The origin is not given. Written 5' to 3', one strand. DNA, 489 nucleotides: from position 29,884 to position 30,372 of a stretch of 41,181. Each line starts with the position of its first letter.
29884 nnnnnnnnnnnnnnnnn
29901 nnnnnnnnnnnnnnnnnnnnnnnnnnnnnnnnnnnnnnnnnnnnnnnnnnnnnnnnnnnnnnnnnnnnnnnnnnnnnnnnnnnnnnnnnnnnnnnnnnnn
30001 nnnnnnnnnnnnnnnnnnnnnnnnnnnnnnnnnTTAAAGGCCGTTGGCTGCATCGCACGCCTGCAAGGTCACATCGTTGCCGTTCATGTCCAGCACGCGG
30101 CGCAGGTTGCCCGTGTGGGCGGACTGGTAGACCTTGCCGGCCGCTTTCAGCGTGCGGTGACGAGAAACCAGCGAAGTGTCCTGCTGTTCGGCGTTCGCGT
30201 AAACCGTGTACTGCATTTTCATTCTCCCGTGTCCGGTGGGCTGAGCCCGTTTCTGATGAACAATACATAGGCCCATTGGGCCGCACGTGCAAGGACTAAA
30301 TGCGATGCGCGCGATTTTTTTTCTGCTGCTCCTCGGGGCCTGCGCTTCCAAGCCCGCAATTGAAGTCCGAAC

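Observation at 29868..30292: Self-contained small-ORF + HTH operon inserted antisense inside the lysis cassette (acr-aca-like or antirepressor-like)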

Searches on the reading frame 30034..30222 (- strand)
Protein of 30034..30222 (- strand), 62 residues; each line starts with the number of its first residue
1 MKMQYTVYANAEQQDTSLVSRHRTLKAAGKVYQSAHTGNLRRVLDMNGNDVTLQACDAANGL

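Call 4: search_protein_families(library=pfam, proteins=[window:30034-30222:-], max_evalue=1)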
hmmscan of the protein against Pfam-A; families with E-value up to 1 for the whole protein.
window:30034-30222:- (62 aa): 0 families

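Call 5: search_protein_families(library=phrogs, proteins=[window:30034-30222:-], max_evalue=1)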
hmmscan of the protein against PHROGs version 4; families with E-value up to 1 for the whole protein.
window:30034-30222:- (62 aa): 3 families
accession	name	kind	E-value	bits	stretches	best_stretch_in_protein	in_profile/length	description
phrog_29646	-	unknown function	0.075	14.1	1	13-56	7-51/74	-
phrog_10496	-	unknown function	0.14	13.2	1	17-45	6-33/57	-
phrog_24287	-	unknown function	0.26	12.2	1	28-57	10-38/66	-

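Call 6: search_protein_families(library=ncbifam, proteins=[window:30034-30222:-], max_evalue=1)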
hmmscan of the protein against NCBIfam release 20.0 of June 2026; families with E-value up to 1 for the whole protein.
window:30034-30222:- (62 aa): 0 families

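Call 7: search_protein_families(library=padloc, proteins=[window:30034-30222:-], max_evalue=1)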
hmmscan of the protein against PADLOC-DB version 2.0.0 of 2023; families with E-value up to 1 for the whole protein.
window:30034-30222:- (62 aa): 0 families

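Call 9: search_dna_similar(query=window:30034-30222:-, collection=phages, mode=protein, max_evalue=1, max_rows=30)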
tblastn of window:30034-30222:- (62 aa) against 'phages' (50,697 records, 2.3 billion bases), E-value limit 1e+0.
No match.

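Call 10: find_homologous_proteins(query=window:30034-30222:-, max_evalue=0.01)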
Query window:30034-30222:- (62 aa): 55 proteins with E <= 0.01 among 55 candidates.
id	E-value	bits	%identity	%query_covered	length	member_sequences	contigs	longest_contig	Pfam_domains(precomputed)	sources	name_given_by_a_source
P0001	8.6e-32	124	100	97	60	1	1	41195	-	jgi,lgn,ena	-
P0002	7.5e-26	106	87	97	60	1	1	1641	-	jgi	-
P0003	7.9e-25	102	86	95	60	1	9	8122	-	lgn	-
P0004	1.1e-24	102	83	97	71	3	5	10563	-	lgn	-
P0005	3.3e-24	101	79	98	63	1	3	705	-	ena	-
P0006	5.6e-24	100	82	97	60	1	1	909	-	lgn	-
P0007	1.6e-23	98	79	98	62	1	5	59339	-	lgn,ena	-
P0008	8.9e-23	96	75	98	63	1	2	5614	-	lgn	-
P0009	1.0e-22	96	77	97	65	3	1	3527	-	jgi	jgi:hypothetical protein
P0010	2.2e-22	95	79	94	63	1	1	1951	-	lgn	-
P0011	2.8e-22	95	78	97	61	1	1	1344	-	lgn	-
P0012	3.1e-22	94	78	97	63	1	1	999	-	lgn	-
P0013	4.8e-22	94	80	95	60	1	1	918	-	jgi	-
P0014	9.4e-22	93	78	95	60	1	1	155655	-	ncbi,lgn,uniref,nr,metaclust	ncbi:hypothetical protein [Sphingobium lactosutens]|uniref:Uncharacterized protein n=1 Tax=Sphingobi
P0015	1.4e-21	92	80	95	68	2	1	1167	-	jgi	jgi:hypothetical protein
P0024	1.1e-20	90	76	94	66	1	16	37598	-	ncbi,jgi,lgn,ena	jgi:hypothetical protein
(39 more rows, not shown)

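Call 12: find_encoding_contigs(protein=P0014, flank=10000, max_places=3)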
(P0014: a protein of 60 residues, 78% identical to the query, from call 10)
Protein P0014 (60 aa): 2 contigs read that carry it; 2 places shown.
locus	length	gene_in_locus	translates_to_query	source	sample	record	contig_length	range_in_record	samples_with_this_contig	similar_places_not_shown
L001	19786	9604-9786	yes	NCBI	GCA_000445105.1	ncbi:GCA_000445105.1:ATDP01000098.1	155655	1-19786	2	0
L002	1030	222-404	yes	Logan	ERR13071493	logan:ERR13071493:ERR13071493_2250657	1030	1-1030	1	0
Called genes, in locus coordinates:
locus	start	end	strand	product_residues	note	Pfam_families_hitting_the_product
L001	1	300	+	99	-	?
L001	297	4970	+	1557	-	-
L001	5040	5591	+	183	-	-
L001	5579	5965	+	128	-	-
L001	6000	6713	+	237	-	PF01471:PG_binding_1 (faint)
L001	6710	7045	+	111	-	PF20137:BubE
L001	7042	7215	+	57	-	-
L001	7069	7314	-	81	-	-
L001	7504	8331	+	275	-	PF00132:Hexapep (weak)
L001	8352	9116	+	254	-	PF03629:SASA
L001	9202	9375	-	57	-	-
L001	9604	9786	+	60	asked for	-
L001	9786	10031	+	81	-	-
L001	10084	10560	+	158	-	-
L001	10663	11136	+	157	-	PF01478:Peptidase_A24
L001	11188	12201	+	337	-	PF08666:SAF, PF16976:RcpC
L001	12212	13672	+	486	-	PF13629:T2SS-T3SS_pil_N, PF00263:Secretin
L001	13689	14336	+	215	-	PF09476:Pilus_CpaD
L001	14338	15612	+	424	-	PF10609:ParA (weak)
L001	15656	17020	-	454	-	PF05598:DUF772, PF01609:DDE_Tnp_1, PF13751:DDE_Tnp_1_6 (weak)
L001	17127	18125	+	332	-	PF00482:T2SSF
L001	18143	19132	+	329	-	PF00482:T2SSF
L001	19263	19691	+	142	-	PF09917:DUF2147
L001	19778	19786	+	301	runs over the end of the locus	PF00892:EamA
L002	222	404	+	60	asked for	-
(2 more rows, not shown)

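Call 14: find_encoding_contigs(protein=P0007, flank=8000, max_places=3)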
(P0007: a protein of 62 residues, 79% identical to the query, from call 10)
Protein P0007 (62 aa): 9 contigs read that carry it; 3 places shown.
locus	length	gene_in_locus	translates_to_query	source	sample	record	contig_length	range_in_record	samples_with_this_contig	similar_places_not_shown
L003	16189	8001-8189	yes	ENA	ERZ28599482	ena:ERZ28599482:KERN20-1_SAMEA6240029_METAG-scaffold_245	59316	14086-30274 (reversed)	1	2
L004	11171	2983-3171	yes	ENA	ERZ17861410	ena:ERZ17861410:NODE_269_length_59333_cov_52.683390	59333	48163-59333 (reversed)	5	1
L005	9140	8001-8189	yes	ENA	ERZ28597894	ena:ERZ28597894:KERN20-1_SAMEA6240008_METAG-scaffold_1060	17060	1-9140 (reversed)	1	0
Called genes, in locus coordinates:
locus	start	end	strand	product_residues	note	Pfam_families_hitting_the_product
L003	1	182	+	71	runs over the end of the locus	-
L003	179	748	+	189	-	-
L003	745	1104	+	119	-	PF07799:DUF1643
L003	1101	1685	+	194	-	PF04447:dATP-dGTP_PPHyd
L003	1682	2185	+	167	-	-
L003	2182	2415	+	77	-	-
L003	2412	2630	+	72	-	PF13223:DUF4031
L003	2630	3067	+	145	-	-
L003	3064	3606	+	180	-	-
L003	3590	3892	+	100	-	-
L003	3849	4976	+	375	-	PF00589:Phage_integrase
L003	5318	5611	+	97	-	-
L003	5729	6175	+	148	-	-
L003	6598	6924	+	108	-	-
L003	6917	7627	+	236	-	-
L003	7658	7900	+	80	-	-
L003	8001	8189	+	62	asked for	-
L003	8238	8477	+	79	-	-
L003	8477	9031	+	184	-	-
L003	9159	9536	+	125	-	-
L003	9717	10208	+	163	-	-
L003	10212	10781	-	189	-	-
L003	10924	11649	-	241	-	PF00182:Glyco_hydro_19, PF01471:PG_binding_1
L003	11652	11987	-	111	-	-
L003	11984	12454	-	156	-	-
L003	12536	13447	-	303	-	PF13229:Beta_helix (faint)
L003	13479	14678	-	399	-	-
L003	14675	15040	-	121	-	-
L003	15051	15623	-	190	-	PF14301:DUF4376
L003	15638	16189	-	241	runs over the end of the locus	-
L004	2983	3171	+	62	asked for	-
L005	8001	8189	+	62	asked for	-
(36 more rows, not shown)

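Call 15: find_encoding_contigs(protein=P0024, flank=8000, max_places=4)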
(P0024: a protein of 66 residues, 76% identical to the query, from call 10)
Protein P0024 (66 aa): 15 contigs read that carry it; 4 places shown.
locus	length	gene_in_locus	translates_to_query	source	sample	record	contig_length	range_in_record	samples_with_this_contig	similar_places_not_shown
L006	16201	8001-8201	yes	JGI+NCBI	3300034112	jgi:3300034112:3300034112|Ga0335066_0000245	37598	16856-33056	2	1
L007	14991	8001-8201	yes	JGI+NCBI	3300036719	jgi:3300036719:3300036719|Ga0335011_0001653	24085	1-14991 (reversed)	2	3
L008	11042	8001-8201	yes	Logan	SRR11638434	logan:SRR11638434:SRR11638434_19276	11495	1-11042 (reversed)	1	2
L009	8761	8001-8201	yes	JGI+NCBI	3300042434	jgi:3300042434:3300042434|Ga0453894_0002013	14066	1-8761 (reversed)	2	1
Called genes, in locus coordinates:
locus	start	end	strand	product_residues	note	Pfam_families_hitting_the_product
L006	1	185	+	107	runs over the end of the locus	-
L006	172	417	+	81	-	-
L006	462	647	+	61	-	-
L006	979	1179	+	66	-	-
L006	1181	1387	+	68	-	-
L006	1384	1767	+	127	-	PF11753:DUF3310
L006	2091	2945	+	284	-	-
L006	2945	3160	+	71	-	-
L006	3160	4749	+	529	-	PF13155:Toprim_2, PF13662:Toprim_4 (weak), PF13481:AAA_25 (weak)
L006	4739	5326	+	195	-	PF18741:MTES_1575, PF04480:DUF559 (weak)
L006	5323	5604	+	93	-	PF12802:MarR_2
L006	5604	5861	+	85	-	-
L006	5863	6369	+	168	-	PF07750:GcrA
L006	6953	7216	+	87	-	-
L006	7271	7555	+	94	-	-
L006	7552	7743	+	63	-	-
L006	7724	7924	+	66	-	-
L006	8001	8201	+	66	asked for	-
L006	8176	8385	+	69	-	-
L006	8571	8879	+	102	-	-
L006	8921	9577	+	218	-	-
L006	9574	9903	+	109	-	-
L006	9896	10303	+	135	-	PF18932:DUF5681 (weak)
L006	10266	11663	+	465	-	PF17289:Terminase_6C (weak)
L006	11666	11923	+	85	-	-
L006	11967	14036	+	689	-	PF16510:P22_portal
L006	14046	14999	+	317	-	-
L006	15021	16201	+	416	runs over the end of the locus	PF11651:P22_CoatProtein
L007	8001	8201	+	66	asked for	-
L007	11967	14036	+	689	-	PF16510:P22_portal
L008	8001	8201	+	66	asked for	-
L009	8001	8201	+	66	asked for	-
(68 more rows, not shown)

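Call 26: find_related_loci(query=A1, collection=viral_contigs, flank=4000)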
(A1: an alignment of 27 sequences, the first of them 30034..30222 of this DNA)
Query A1 (62 aa) in viral_contigs; peptide patterns used: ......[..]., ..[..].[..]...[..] (x = any residue, [..] = any of these).
30 stretches matched a pattern; 6 encode a relative of the query (tblastn E <= 1e-3); 5 distinct loci.
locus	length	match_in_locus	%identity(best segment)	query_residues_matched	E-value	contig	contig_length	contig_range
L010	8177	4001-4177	73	3-61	2e-27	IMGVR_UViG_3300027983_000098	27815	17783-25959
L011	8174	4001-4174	76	5-62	3e-27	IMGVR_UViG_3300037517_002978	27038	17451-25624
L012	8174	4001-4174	76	5-62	3e-27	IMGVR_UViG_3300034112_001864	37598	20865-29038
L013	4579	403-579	73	3-61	2e-25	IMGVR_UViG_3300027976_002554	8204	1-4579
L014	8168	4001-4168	77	5-60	2e-25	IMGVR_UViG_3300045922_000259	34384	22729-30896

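Call 27: find_related_loci(query=A1, collection=genome_contigs, flank=4000)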
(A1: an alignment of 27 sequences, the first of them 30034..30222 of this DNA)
Query A1 (62 aa) in genome_contigs; peptide patterns used: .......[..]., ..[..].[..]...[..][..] (x = any residue, [..] = any of these).
250 stretches matched a pattern; 3 encode a relative of the query (tblastn E <= 1e-3); 3 distinct loci.
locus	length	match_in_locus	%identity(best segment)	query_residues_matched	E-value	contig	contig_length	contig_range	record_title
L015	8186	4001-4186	76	1-62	6e-29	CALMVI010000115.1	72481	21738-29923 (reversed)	MAG TPA_asm: uncultured Acetobacteraceae bacterium isolate SRR13685123_bin.3_CONCOCT_v1.1_MAG genome assembly, contig: N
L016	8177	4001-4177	78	3-61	1e-28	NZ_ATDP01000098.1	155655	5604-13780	Sphingobium lactosutens DS20 contig098, whole genome shotgun sequence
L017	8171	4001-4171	72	4-60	9e-27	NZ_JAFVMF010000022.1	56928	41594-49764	Acetobacter sacchari strain TBRC 11175 NODE_22_length_56928_cov_300.997363, whole genome shotgun sequence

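Call 30: predict_structure(alignment_id=A1)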
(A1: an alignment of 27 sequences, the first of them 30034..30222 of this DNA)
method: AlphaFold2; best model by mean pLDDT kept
length: 62 residues; sequences in the alignment: 27
mean_pLDDT: 83.2   pTM: 0.68
mean pLDDT of the five models: 83.2, 83.0, 82.0, 81.5, 80.7
residues with pLDDT >= 90: 27; 70-90: 24; 50-70: 11; < 50: 0
segments of 3 or more residues with pLDDT < 50: none
pLDDT, mean of each block of 10 residues (from residue 1): 82 74 91 72 89 92 76
secondary structure, 60 per line:
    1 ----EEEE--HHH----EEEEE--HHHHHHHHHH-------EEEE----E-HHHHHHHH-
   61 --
elements in order: E5-8 E18-22 H25-34 E42-45 H52-59

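Call 32: search_protein_representatives(alignment_id=A1)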
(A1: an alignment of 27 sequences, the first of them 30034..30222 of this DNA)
Query: 27 sequences, 66 profile positions. Proteins with E-value up to 0.001 (for the whole library): 12; up to 1e-10: 7; up to 1e-30: 1. The best 12 are listed.
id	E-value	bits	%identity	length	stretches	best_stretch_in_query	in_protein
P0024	5.4e-34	132.1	-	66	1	3-64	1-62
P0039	1.6e-28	114.6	-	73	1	5-62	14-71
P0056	1.0e-25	105.6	-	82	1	4-64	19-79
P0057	3.1e-23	97.6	-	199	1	4-61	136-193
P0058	7.9e-23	96.3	-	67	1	3-62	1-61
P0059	5.6e-15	71.2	-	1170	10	25-60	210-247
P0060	7.9e-14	67.5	-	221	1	2-51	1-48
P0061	3.1e-10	56.0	-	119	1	14-62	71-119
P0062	6.9e-06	42.1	-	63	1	4-54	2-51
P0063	6.8e-05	38.9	-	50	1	19-62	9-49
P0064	7.6e-05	38.7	-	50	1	18-60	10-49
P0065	2.9e-04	36.9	-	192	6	19-37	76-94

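Call 34: fold_search(model_id=the predicted structure, library=pdb)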
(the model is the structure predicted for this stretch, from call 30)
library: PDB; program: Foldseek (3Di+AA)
matches with E <= 10: 50; with E <= 0.001: 0
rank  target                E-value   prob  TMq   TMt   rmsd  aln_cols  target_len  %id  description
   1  3tf2_B                2.9e+00  0.09  0.39  0.18   4.8        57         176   12  Crystal structure of the cap free human translation initiation factor eIF4E (released 2011-08-31)
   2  6akj_B                2.9e+00  0.05  0.36  0.24   7.7        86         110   13  The crystal structure of EMC complex (released 2019-02-13)
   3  4v51_B3               3.1e+00  0.04  0.27  0.28  10.8        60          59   10  Structure of the Thermus thermophilus 70S ribosome complexed with mRNA, tRNA and paromomycin (released 2014-07-09)
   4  6umx_A                3.1e+00  0.02  0.22  0.08   8.3        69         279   13  Structural basis for specific inhibition of extracellular activation of pro/latent myostatin by SRK-015 (released 2020-02-26)
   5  9qf5_BH               3.3e+00  0.06  0.37  0.17  10.5       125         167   10  Structure of P. furiosus 70S ribosome grown at 102deg (released 2025-11-05)
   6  8xci_F                3.3e+00  0.03  0.25  0.05   9.4        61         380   15  Open state of central tail fiber of bacteriophage lambda upon binding to LamB (released 2024-05-01)
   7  4v19_3                3.5e+00  0.04  0.26  0.16  11.0        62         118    5  Structure of the large subunit of the mammalian mitoribosome, part 1 of 2 (released 2014-10-08)
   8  1bxy_A                3.8e+00  0.04  0.28  0.28  10.6        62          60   11  CRYSTAL STRUCTURE OF RIBOSOMAL PROTEIN L30 FROM THERMUS THERMOPHILUS AT 1.9 A RESOLUTION: CONFORMATIONAL FLEXIBILITY O (released 1998-10-14)
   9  8rew_A                4.9e+00  0.03  0.26  0.09  13.7        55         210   11  CryoEM structure of human GARP-lTGFbeta1 in complex with a Fab fragment derived from an activating antibody. (released 2025-03-26)
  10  9i5t_2                4.9e+00  0.02  0.22  0.23  10.5        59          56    7  50S subunit of P. gingivalis ribosome with Lefamulin (released 2025-08-20)
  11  5nxs_B                5.3e+00  0.01  0.18  0.06  12.7        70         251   13  Crystal Structure of Human Pro-myostatin Precursor at 4.2 A Resolution with Experimental Phases from SeMet labelling (released 2018-01-17)
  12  9myl_C                5.6e+00  0.04  0.24  0.08   3.2        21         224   19  Fertilization IZUMO1 Protein Ectodomain in Complex with Anti-sperm Antibody OBF13 (released 2025-03-19)
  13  1sok_B                6.0e+00  0.08  0.47  0.28   8.6        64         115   11  Crystal structure of the transthyretin mutant A108Y/L110E solved in space group p21212 (released 2004-07-06)
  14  5f4v                  6.0e+00  0.03  0.30  0.11   6.2        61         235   15  Crystal structure of the human sperm Izumo1 residues 22-268 (released 2016-06-15)
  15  4y9c_B                6.4e+00  0.06  0.44  0.27   8.3        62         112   11  Crystal structure of V30M mutated transthyretin with bromide in complex with alpha-mangostin (released 2015-09-09)
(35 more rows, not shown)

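Call 36: search_solved_structures(query=A1, max_evalue=10)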
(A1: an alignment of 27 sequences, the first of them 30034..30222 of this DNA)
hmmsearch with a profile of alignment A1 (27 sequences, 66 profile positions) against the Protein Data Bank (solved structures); distinct sequences matched with E-value up to 10: 3.
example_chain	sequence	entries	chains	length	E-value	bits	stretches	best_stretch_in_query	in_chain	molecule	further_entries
4nw4_A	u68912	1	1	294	0.012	18.8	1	43-55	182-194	Lipoprotein S-layer protein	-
4kh8_A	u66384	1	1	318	0.072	16.3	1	43-55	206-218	hypothetical protein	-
4iil_A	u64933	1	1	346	1.3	12.3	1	29-62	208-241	Membrane lipoprotein TpN38(b)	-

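Call 39: fold_search(model_id=the predicted structure, library=viral)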
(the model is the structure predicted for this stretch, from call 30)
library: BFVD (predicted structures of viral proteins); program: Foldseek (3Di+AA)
matches with E <= 10: 752; with E <= 0.001: 0
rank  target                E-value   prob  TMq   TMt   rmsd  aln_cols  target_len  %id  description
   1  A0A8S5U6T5            9.3e-02  1.00  0.64  0.09   1.7        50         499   22  Muramidase (Flagellum-specific) [Myoviridae sp. ct3Oc10]
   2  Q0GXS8                9.9e-02  0.97  0.57  0.45   3.8        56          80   20  Uncharacterized protein [Lactococcus phage Q54]
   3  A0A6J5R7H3            1.1e-01  0.96  0.57  0.51   3.7        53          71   17  Uncharacterized protein [uncultured Caudovirales phage]
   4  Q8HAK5                1.8e-01  0.98  0.59  0.69   1.6        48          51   25  Gp56 [Burkholderia phage Bcep781]
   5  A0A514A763            1.8e-01  0.77  0.50  0.29   4.3        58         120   21  (no name in the UniProt tables at hand)
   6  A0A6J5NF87            2.1e-01  0.80  0.51  0.49   3.2        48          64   21  Uncharacterized protein [uncultured Caudovirales phage]
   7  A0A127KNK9            2.2e-01  0.84  0.56  0.64   5.3        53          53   23  (no name in the UniProt tables at hand)
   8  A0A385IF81            2.5e-01  0.97  0.56  0.78   1.7        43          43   21  Uncharacterized protein [Pectobacterium phage Gaspode]
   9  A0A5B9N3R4            2.7e-01  0.72  0.48  0.52   4.3        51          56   18  Uncharacterized protein [Aeromonas phage 4L372XY]
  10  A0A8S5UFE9            2.9e-01  0.97  0.60  0.15   2.0        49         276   24  Uncharacterized protein [Myoviridae sp. ctcyQ27]
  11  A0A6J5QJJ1            2.9e-01  0.77  0.59  0.39   5.3        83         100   10  Uncharacterized protein [uncultured Caudovirales phage]
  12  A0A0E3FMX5            3.1e-01  0.91  0.61  0.63   2.8        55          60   11  Uncharacterized protein [Synechococcus phage ACG-2014f]
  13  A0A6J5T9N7            3.1e-01  0.75  0.54  0.60  10.6        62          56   16  Uncharacterized protein [uncultured Caudovirales phage]
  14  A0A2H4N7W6            3.1e-01  0.66  0.55  0.48  11.8        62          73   10  (no name in the UniProt tables at hand)
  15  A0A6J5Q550            3.3e-01  0.66  0.51  0.58   4.2        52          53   21  Uncharacterized protein [uncultured Caudovirales phage]
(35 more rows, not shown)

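Call 69: search_protein_families(library=pfam, alignment_id=A1, max_evalue=10)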
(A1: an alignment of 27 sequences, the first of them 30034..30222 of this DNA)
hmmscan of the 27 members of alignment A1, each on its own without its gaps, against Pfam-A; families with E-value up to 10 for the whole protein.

A. member 1, window:30034-30222:- (62 aa): 0 families

B. families by the number of members that match (of 27 scanned): 8 families
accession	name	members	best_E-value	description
PF25685.1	Skunalike_TailTerm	2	0.069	Skunalikevirus tail terminator protein family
PF09585.15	Lin0512_fam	1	0.019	Conserved hypothetical protein (Lin0512_fam)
PF17940.6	TetR_C_31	1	0.024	Tetracyclin repressor-like, C-terminal domain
PF03532.18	OMS28_porin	1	0.084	OMS28 porin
PF17890.6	WW_like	1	0.12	Peptidoglycan hydrolase LytB WW-like domain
PF24953.1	DUF7762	1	0.13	Domain of unknown function (DUF7762)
PF00943.25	Alpha_E2_glycop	1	0.16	Alphavirus E2 glycoprotein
PF14824.11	Sirohm_synth_M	1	0.35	Sirohaem biosynthesis protein central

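Call 70: search_protein_families(library=phrogs, alignment_id=A1, max_evalue=1)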
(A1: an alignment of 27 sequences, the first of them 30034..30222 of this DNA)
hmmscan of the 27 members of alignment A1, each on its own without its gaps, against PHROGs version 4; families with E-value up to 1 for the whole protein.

A. member 1, window:30034-30222:- (62 aa): 3 families
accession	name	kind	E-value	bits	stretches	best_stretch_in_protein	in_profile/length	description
phrog_29646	-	unknown function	0.075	14.1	1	13-56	7-51/74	-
phrog_10496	-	unknown function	0.14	13.2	1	17-45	6-33/57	-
phrog_24287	-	unknown function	0.26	12.2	1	28-57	10-38/66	-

B. families by the number of members that match (of 27 scanned): 12 families
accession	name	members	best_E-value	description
phrog_10496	-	15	0.0085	-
phrog_9245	-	6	0.036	-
phrog_6958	-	3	0.0034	virion structural protein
phrog_10684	-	3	0.16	-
phrog_19582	-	2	0.078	-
phrog_18470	-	1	0.0045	portal protein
phrog_75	-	1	0.039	head-tail adaptor Ad1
phrog_8399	-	1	0.06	head scaffolding protein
phrog_29646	-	1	0.075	-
phrog_36614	-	1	0.14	-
phrog_3881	-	1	0.2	head-tail connector protein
phrog_24287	-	1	0.26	-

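Call 71: search_protein_families(library=pfam, proteins=[L017:4177-4416:+], max_evalue=0.1)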
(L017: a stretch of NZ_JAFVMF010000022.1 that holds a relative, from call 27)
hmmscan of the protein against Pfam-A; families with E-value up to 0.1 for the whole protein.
L017:4177-4416:+ (79 aa): 0 families

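Call 72: search_protein_families(library=phrogs, proteins=[L017:4177-4416:+], max_evalue=0.01)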
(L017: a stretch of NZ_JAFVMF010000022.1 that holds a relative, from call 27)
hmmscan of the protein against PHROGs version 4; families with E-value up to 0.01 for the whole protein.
L017:4177-4416:+ (79 aa): 0 families

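Call 73: search_solved_structures(query=L001:9786-10031:+, max_evalue=1)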
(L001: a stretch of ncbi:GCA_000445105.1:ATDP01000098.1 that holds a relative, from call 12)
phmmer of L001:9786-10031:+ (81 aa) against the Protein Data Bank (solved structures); distinct sequences matched with E-value up to 1: 2.
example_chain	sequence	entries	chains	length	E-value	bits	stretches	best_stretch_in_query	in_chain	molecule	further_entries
5i41_B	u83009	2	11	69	0.2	15.2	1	21-68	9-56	Chromosome-anchoring protein RacA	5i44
7ezy_A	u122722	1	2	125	0.59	13.7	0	21-74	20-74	anti-CRISPR-associated Aca2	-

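Call 74: search_solved_structures(query=L003:8238-8477:+, max_evalue=1)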
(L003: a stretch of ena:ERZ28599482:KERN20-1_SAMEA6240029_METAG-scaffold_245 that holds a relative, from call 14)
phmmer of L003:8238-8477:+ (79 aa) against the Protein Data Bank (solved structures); distinct sequences matched with E-value up to 1: 0.
